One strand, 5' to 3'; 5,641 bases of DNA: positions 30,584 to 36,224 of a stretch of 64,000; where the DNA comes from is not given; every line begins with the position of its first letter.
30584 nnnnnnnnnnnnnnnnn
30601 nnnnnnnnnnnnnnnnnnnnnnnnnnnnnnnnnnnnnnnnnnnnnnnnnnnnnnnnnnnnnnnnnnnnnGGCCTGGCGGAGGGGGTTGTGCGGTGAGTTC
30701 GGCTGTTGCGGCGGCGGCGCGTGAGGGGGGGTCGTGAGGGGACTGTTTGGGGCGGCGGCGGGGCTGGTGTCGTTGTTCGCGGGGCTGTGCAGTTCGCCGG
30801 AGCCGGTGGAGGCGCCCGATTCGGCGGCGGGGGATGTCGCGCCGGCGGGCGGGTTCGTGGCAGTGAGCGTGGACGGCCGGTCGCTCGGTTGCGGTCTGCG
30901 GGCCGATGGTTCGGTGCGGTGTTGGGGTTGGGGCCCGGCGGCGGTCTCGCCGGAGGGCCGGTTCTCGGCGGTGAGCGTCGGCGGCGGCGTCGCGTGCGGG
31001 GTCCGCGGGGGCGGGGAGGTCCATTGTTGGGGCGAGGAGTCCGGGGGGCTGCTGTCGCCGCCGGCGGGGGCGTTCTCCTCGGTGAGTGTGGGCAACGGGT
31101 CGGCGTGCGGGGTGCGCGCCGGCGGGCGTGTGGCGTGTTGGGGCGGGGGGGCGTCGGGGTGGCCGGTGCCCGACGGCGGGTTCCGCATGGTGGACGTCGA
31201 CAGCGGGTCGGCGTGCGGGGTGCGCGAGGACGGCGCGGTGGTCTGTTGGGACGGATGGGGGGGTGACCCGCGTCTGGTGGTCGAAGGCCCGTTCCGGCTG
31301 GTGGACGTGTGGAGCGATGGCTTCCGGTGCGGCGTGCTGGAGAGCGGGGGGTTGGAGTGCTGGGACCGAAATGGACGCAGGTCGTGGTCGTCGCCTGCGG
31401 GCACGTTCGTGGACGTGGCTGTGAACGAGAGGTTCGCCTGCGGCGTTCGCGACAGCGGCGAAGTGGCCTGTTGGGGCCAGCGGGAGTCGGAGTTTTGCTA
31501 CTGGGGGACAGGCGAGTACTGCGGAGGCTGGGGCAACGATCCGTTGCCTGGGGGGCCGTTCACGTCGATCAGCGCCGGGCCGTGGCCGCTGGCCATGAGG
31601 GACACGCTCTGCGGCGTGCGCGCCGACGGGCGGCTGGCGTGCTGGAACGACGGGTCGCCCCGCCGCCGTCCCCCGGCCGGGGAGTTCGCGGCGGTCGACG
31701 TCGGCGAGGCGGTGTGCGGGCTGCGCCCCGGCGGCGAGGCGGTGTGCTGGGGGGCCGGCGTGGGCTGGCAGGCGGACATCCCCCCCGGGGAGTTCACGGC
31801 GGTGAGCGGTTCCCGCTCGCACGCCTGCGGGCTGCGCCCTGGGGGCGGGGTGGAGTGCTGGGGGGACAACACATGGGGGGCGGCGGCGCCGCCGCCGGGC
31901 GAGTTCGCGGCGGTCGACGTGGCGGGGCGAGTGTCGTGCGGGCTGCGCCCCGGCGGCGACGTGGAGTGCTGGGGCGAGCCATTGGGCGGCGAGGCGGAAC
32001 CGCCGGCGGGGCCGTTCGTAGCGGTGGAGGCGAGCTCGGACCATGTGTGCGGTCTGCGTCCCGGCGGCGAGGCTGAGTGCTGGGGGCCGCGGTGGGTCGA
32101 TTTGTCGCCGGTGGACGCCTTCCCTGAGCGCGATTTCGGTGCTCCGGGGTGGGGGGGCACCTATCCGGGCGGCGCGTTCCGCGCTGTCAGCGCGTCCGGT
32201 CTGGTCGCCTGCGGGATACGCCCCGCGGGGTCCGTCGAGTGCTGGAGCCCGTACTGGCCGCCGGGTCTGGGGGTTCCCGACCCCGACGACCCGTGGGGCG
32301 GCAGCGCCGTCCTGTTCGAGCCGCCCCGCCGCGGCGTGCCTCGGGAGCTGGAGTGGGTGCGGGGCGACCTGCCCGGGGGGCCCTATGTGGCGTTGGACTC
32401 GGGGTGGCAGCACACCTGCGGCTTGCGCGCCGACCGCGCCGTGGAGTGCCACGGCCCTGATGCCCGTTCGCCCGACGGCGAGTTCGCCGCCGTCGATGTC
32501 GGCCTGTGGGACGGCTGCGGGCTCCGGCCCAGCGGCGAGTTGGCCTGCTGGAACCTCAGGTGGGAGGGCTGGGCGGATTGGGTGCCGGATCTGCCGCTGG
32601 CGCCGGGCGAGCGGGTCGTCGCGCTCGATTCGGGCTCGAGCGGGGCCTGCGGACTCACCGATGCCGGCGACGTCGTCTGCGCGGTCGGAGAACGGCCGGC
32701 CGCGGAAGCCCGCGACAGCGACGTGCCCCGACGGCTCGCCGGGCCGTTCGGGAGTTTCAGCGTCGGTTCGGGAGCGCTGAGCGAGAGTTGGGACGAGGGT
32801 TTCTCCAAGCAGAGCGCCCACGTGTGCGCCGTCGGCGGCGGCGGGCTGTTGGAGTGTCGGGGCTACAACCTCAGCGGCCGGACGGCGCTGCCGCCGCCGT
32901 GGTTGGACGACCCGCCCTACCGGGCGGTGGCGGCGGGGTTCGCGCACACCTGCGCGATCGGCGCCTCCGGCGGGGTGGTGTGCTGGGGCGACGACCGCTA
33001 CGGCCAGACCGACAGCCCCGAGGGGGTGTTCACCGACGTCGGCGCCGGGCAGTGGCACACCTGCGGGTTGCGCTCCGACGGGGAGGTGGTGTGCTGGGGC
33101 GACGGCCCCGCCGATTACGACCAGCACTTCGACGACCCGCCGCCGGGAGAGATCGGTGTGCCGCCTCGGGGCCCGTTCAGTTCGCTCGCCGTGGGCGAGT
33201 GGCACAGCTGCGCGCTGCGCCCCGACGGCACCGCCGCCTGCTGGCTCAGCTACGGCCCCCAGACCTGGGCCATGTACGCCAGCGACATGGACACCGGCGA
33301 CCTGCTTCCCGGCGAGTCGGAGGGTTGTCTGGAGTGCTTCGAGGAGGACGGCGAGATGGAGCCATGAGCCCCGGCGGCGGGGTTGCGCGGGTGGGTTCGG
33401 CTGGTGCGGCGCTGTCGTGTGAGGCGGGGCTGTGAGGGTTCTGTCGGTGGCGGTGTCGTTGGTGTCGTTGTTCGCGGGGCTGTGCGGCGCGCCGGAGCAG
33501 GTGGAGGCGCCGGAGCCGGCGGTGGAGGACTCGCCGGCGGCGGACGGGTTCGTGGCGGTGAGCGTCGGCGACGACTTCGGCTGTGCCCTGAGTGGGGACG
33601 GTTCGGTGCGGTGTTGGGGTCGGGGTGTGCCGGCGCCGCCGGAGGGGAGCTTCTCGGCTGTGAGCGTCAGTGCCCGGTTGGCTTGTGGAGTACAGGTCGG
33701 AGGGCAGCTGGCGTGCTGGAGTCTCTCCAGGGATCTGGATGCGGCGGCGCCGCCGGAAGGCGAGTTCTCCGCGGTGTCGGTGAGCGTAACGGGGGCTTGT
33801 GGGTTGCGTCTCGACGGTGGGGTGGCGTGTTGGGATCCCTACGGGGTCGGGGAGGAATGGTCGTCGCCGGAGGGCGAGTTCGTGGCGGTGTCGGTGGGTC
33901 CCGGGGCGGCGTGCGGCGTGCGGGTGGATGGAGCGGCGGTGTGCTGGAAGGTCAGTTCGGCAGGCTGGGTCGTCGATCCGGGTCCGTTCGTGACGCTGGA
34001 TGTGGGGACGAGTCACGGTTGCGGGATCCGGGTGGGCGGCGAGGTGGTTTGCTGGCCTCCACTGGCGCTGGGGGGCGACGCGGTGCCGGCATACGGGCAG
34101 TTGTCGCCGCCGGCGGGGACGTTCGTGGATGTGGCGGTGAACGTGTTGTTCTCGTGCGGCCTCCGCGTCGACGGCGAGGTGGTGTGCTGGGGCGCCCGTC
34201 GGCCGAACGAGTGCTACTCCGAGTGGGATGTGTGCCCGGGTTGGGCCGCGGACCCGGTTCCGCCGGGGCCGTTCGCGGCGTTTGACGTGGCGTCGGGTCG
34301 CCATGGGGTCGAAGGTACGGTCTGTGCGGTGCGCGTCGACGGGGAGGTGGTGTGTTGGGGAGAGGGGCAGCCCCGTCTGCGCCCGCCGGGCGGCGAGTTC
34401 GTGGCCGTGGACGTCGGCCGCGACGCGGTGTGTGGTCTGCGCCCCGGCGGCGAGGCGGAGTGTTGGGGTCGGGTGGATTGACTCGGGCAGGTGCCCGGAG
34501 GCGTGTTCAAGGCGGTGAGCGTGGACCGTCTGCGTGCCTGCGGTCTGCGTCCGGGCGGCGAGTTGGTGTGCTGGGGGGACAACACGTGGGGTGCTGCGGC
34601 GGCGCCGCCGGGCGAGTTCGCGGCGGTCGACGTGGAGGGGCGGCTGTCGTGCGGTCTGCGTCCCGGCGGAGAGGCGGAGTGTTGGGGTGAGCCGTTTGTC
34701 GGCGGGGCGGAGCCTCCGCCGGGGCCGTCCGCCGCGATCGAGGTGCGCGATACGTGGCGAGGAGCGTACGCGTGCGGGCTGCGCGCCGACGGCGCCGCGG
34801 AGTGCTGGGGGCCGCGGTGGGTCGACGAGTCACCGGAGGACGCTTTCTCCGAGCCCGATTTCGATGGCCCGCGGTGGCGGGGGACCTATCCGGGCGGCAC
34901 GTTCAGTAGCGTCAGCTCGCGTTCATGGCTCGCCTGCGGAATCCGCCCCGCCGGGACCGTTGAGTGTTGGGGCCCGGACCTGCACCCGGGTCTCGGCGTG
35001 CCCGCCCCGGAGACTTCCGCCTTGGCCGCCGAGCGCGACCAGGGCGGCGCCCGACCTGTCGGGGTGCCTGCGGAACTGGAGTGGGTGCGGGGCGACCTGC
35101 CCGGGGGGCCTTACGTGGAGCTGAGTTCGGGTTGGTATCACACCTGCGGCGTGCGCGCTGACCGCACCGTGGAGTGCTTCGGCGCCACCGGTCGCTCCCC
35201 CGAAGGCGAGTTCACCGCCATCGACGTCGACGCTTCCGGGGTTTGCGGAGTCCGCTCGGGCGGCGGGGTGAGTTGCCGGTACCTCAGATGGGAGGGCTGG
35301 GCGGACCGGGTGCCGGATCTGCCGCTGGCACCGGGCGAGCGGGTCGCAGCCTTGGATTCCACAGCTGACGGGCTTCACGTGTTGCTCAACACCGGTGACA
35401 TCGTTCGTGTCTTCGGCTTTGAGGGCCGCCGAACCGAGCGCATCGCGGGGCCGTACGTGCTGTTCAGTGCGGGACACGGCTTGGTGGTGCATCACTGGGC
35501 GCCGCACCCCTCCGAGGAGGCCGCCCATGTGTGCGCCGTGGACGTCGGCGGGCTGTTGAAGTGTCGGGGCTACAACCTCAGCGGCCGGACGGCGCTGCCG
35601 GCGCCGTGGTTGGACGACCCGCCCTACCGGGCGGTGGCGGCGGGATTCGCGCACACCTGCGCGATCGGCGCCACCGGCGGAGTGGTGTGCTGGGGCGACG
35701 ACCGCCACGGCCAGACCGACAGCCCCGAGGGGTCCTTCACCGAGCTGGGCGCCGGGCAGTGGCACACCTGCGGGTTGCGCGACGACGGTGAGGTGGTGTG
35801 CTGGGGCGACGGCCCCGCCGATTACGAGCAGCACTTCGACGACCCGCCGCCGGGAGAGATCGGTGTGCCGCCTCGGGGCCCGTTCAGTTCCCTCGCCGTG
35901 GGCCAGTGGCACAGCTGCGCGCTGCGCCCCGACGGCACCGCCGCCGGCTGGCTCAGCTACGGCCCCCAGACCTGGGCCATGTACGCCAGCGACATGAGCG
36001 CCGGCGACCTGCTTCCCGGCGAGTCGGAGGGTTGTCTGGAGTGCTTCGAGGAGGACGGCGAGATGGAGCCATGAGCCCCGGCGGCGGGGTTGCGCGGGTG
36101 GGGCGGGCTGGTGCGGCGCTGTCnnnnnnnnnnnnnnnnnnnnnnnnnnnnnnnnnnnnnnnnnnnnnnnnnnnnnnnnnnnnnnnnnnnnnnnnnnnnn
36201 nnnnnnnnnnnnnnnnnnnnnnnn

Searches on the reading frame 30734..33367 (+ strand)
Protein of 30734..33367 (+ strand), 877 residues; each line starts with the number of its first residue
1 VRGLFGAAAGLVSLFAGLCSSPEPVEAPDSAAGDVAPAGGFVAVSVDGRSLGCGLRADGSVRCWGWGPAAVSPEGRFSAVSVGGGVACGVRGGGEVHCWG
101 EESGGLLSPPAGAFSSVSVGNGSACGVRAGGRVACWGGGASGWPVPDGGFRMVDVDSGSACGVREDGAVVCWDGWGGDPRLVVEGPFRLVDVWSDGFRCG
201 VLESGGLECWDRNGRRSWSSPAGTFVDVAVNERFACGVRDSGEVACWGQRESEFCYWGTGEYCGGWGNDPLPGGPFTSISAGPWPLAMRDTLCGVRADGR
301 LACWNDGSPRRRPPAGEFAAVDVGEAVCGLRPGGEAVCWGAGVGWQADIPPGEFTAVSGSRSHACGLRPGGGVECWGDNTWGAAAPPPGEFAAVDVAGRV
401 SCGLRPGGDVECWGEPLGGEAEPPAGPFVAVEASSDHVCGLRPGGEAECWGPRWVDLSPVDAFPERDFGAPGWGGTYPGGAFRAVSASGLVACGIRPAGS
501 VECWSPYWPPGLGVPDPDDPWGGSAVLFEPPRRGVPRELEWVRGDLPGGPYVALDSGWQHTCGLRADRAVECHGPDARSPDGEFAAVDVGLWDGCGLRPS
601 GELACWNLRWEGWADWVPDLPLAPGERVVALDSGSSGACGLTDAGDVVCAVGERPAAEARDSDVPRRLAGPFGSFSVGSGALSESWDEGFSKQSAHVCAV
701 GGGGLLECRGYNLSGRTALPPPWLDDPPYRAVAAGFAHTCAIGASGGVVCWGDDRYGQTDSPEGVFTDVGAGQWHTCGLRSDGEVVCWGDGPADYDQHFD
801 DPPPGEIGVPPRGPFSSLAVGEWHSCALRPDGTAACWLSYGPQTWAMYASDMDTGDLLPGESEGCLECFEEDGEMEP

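Call 6: search_protein_families(library=pfam, proteins=[window:30734-33367:+], max_evalue=0.01)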
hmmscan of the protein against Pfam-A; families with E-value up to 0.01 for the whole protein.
window:30734-33367:+ (877 aa): 3 families
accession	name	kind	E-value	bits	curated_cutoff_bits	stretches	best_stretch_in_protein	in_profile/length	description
PF13540.12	RCC1_2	-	1.6e-41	139.5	22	5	767-791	2-26/30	Regulator of chromosome condensation (RCC1) repeat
PF25390.1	WD40_RLD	-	1e-11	45.2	150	1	730-837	92-219/363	RCC1-like domain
PF03302.18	VSP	-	0.0032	16.9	31.4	1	727-787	112-171/397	Giardia variant-specific surface protein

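Call 48: search_protein_families(library=ncbifam, proteins=[window:30734-33367:+], max_evalue=1)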
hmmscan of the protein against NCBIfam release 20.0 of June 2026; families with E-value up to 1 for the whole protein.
window:30734-33367:+ (877 aa): 0 families

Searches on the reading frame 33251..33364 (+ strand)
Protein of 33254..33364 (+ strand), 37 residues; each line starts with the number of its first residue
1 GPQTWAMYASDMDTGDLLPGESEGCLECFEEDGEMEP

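Call 48: search_protein_families(library=ncbifam, proteins=[window:33254-33364:+], max_evalue=1)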
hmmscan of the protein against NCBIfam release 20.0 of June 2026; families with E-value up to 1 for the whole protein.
seq(37 aa): 0 families

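Call 56: search_protein_representatives(alignment_id=A3)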
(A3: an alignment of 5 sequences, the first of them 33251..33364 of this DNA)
Query: 5 sequences, 38 profile positions. Proteins with E-value up to 0.001 (for the whole library): 7; up to 1e-10: 1; up to 1e-30: 0. The best 7 are listed.
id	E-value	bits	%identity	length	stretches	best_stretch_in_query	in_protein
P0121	7.5e-19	83.5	-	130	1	1-38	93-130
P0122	2.5e-09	53.0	-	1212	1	3-38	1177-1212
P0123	2.5e-08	49.9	-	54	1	2-38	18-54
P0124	5.0e-08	48.9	-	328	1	4-38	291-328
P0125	1.4e-05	41.0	-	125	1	4-38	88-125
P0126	3.1e-04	36.8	-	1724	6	9-26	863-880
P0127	7.6e-04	35.5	-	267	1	5-38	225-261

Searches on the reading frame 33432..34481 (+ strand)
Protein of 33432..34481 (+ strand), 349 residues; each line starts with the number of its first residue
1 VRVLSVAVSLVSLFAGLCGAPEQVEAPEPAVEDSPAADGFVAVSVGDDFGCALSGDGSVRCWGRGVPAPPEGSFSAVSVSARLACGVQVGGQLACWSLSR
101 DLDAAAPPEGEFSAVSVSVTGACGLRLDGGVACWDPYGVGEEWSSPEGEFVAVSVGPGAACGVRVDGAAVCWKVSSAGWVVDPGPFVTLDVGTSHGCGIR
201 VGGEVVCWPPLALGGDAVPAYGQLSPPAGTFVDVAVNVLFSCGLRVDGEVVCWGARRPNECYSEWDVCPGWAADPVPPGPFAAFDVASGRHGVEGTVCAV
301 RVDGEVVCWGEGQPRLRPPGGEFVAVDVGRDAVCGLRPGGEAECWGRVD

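Call 6: search_protein_families(library=pfam, proteins=[window:33432-34481:+], max_evalue=0.01)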
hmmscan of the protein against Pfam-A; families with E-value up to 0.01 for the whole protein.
window:33432-34481:+ (349 aa): 2 families
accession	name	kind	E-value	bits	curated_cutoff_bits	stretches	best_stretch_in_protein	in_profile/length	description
PF13540.12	RCC1_2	-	2.2e-18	65.9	22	2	40-64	1-25/30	Regulator of chromosome condensation (RCC1) repeat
PF25390.1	WD40_RLD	-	5.2e-07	29.7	150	2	26-65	76-116/363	RCC1-like domain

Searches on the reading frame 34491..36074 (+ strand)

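Call 6: search_protein_families(library=pfam, proteins=[window:34491-36074:+], max_evalue=0.01)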
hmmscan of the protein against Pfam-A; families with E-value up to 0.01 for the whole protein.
window:34491-36074:+ (527 aa): 3 families
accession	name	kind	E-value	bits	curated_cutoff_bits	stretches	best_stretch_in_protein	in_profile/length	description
PF13540.12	RCC1_2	-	3.1e-26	90.9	22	3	380-408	2-30/30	Regulator of chromosome condensation (RCC1) repeat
PF25390.1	WD40_RLD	-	1e-15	58.4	150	1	379-487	91-219/363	RCC1-like domain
PF03302.18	VSP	-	0.0024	17.3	31.4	1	376-437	111-171/397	Giardia variant-specific surface protein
